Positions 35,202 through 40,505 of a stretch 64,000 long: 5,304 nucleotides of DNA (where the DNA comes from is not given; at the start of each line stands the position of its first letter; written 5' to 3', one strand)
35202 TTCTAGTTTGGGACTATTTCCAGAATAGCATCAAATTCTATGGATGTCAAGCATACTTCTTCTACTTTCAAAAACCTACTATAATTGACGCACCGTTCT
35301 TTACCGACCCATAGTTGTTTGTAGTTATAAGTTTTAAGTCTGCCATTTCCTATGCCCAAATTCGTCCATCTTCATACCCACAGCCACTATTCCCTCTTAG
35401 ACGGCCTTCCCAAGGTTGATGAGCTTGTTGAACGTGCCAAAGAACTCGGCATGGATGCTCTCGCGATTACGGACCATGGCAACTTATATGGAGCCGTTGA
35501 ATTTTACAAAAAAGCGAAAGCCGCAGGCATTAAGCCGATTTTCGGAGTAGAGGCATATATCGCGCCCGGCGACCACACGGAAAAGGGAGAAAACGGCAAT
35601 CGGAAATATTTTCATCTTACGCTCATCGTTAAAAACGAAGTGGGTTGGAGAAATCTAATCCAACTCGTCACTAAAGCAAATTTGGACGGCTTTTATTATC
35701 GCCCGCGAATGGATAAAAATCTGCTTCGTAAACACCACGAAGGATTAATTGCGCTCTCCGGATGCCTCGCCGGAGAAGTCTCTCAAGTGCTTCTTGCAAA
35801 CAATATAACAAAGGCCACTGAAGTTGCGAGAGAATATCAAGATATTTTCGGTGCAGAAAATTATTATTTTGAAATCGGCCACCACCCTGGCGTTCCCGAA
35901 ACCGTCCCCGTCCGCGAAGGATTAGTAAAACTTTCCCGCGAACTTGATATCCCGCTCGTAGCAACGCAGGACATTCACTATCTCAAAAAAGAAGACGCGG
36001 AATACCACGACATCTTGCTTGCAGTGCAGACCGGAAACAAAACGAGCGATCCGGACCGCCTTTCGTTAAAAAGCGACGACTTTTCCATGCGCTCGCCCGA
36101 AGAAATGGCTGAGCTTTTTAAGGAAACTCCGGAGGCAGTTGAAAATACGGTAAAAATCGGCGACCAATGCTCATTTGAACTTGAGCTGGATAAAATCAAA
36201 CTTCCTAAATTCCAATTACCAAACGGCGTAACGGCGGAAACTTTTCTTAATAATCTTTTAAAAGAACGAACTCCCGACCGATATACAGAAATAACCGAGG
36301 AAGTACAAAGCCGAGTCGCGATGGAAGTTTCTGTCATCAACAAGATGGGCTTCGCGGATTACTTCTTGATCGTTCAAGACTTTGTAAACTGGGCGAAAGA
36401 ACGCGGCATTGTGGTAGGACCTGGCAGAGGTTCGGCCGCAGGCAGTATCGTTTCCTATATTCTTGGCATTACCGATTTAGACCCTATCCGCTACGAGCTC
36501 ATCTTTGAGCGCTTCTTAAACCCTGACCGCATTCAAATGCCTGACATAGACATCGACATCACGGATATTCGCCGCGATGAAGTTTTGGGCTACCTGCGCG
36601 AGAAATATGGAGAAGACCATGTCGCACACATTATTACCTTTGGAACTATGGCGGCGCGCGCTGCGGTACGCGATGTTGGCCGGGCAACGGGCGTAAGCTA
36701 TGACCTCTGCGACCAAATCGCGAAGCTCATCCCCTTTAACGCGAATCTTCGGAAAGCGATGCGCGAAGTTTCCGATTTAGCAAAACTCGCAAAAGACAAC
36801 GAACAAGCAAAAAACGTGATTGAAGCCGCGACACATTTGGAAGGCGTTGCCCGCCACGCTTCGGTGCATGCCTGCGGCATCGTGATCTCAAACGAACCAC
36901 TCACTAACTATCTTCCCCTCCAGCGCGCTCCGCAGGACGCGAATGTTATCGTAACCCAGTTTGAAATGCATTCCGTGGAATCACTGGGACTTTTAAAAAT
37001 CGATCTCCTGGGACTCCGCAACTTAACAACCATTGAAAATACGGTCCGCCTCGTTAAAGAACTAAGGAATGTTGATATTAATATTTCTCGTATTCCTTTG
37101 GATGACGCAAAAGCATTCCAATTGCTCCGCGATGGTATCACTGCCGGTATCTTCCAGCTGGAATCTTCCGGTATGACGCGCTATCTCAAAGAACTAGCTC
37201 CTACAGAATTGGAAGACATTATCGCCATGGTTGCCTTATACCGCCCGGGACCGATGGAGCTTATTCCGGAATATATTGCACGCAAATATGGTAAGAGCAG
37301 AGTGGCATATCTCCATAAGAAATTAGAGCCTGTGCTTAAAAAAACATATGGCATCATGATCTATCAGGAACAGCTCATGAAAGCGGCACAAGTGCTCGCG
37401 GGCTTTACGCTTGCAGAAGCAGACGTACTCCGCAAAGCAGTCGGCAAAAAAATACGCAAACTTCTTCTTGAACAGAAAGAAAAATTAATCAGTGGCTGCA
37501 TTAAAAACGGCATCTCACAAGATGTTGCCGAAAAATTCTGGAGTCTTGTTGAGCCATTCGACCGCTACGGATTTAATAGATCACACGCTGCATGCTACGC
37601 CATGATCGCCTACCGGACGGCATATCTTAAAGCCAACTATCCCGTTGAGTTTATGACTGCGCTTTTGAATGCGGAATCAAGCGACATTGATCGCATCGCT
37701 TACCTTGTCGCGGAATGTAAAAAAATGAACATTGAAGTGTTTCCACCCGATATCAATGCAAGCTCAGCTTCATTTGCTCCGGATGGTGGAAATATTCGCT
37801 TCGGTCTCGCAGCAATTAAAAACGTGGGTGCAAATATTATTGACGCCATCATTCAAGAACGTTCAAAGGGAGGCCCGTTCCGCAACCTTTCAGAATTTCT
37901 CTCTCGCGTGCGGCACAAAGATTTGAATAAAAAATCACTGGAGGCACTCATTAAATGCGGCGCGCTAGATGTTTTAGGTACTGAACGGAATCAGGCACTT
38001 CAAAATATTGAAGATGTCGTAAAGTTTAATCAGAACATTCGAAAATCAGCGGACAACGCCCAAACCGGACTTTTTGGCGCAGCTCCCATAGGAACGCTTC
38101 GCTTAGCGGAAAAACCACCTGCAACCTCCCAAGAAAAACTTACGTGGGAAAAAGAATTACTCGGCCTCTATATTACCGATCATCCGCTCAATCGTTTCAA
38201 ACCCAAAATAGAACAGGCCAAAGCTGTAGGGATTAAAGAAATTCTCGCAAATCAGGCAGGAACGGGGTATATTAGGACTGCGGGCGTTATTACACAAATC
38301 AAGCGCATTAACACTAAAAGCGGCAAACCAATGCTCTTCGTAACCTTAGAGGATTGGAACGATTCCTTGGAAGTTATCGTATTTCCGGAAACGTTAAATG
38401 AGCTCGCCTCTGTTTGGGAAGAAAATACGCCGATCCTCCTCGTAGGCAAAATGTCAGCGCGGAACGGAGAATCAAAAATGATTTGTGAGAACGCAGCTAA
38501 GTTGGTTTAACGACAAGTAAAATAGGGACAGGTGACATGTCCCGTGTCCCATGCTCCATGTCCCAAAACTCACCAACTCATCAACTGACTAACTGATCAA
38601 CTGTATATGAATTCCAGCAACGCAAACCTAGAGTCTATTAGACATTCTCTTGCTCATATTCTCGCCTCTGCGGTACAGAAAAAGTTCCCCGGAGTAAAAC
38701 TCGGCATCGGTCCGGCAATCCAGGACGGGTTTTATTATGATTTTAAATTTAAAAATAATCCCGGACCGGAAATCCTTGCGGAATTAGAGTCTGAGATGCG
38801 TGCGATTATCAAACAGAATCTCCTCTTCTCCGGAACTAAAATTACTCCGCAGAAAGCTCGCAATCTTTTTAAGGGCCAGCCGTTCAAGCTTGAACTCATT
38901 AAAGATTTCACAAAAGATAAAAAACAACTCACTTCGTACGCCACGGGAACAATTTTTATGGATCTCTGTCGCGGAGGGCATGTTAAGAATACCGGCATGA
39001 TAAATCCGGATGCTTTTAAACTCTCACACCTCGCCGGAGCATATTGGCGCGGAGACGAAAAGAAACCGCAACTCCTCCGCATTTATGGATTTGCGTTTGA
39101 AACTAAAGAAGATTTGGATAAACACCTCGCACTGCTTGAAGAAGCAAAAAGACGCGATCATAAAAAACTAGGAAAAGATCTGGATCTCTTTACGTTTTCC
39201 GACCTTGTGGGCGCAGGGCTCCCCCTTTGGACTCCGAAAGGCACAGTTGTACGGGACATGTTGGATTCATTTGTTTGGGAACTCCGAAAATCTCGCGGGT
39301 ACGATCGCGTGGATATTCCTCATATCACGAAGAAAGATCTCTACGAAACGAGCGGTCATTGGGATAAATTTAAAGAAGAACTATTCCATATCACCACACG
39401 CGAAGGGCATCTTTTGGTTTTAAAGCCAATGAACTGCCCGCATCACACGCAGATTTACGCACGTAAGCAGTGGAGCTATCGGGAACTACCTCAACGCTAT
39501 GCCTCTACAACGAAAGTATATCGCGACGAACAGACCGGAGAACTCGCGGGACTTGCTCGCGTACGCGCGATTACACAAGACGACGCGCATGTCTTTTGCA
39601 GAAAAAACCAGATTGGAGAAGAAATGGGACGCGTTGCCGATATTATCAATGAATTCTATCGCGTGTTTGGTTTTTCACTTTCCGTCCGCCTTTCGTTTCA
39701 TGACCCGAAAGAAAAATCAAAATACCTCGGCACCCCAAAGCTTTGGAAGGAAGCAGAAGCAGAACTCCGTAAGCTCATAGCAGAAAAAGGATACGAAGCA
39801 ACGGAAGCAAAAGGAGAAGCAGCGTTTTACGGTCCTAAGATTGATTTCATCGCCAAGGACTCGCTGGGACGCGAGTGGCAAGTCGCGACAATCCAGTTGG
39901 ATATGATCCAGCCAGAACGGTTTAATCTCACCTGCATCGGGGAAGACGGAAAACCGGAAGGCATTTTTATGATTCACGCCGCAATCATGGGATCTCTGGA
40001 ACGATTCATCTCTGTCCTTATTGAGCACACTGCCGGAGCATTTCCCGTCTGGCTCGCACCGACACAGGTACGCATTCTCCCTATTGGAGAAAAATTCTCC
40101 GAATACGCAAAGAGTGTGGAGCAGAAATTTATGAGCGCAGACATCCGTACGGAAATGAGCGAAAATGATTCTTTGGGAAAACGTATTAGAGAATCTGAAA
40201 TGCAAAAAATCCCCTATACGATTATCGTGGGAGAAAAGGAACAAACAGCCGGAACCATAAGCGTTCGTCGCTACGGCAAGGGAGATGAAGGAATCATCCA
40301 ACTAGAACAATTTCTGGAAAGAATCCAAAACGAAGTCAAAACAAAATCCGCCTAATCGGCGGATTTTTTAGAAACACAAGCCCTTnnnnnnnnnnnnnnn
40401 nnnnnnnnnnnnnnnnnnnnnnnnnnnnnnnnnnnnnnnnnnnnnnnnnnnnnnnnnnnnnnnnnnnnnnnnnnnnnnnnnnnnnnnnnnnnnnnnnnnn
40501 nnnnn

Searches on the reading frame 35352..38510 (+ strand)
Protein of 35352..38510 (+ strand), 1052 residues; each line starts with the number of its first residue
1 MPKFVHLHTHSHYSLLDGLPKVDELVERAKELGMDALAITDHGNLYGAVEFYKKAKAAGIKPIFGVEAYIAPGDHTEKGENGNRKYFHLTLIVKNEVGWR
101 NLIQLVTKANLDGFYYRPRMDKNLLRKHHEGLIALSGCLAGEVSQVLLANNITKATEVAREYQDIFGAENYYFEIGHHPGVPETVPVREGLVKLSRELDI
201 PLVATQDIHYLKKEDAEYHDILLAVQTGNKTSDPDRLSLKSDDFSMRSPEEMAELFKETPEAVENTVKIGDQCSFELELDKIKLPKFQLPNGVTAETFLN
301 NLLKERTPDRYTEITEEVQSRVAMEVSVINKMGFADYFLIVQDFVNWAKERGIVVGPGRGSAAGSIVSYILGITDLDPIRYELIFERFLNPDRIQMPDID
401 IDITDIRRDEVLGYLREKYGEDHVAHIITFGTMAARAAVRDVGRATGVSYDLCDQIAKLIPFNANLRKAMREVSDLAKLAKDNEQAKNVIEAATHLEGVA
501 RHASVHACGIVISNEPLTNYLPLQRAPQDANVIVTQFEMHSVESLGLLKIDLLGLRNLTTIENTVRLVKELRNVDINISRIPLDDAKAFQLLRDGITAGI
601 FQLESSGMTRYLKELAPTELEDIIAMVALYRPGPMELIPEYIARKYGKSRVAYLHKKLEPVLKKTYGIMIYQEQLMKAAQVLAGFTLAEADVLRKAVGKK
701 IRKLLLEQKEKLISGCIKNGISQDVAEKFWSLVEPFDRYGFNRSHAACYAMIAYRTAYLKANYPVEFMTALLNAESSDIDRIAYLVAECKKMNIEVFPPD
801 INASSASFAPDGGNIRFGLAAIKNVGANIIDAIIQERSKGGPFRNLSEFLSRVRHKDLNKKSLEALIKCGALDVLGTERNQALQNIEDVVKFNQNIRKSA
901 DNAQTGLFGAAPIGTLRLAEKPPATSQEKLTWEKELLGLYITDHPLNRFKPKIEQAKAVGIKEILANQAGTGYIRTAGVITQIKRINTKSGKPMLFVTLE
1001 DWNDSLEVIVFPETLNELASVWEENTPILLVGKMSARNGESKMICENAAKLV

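Call 84: search_protein_families(library=pfam, proteins=[window:35352-38510:+], max_evalue=0.00001)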
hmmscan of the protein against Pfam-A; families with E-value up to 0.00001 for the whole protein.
window:35352-38510:+ (1052 aa): 5 families
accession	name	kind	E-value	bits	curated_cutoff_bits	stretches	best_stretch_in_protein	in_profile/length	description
PF07733.18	DNA_pol3_alpha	-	1.6e-101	339.7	23.9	1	299-554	3-260/260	Bacterial DNA polymerase III alpha NTPase domain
PF02811.25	PHP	-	3.4e-62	210.1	26.4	1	6-177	1-163/164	PHP domain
PF17657.6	DNA_pol3_finger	-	2.5e-59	199.8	22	1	557-720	1-166/166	Bacterial DNA polymerase III alpha subunit finger domain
PF14579.12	HHH_6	-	2.1e-30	105.2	25.6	1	793-882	1-90/90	Helix-hairpin-helix motif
PF01336.31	tRNA_anti-codon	-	5.9e-09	36.2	27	1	976-1046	3-70/75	OB-fold nucleic acid binding domain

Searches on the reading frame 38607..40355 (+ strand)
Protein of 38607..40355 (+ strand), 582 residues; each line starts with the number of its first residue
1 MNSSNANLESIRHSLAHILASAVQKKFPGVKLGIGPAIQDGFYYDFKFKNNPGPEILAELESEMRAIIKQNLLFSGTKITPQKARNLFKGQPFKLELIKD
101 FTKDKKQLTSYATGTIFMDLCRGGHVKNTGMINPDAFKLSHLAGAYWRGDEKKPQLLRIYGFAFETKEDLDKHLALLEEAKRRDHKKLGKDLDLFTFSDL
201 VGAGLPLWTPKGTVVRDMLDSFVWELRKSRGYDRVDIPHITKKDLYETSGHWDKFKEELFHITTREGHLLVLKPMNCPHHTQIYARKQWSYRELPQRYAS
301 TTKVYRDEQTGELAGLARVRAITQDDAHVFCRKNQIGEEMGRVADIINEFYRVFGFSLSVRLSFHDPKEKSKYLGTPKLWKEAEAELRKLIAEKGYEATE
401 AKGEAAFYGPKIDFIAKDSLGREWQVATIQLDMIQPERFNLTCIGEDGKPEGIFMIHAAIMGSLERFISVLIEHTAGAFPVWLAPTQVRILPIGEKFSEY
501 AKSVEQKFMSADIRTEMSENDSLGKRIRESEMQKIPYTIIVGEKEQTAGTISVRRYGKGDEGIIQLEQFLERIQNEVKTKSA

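Call 84: search_protein_families(library=pfam, proteins=[window:38607-40355:+], max_evalue=0.00001)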
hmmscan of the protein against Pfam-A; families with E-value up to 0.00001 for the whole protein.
window:38607-40355:+ (582 aa): 3 families
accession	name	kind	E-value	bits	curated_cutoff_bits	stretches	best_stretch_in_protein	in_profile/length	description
PF00587.30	tRNA-synt_2b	-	7e-40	137.4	29.3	1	262-474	3-178/179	tRNA synthetase class II core domain (G, H, P, S and T)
PF03129.25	HGTP_anticodon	-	1.7e-20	73.4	21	1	487-575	1-93/94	Anticodon binding domain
PF07973.19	tRNA_SAD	-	3.4e-10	40.2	24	1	111-160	4-44/44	Threonyl and Alanyl tRNA synthetase second additional domain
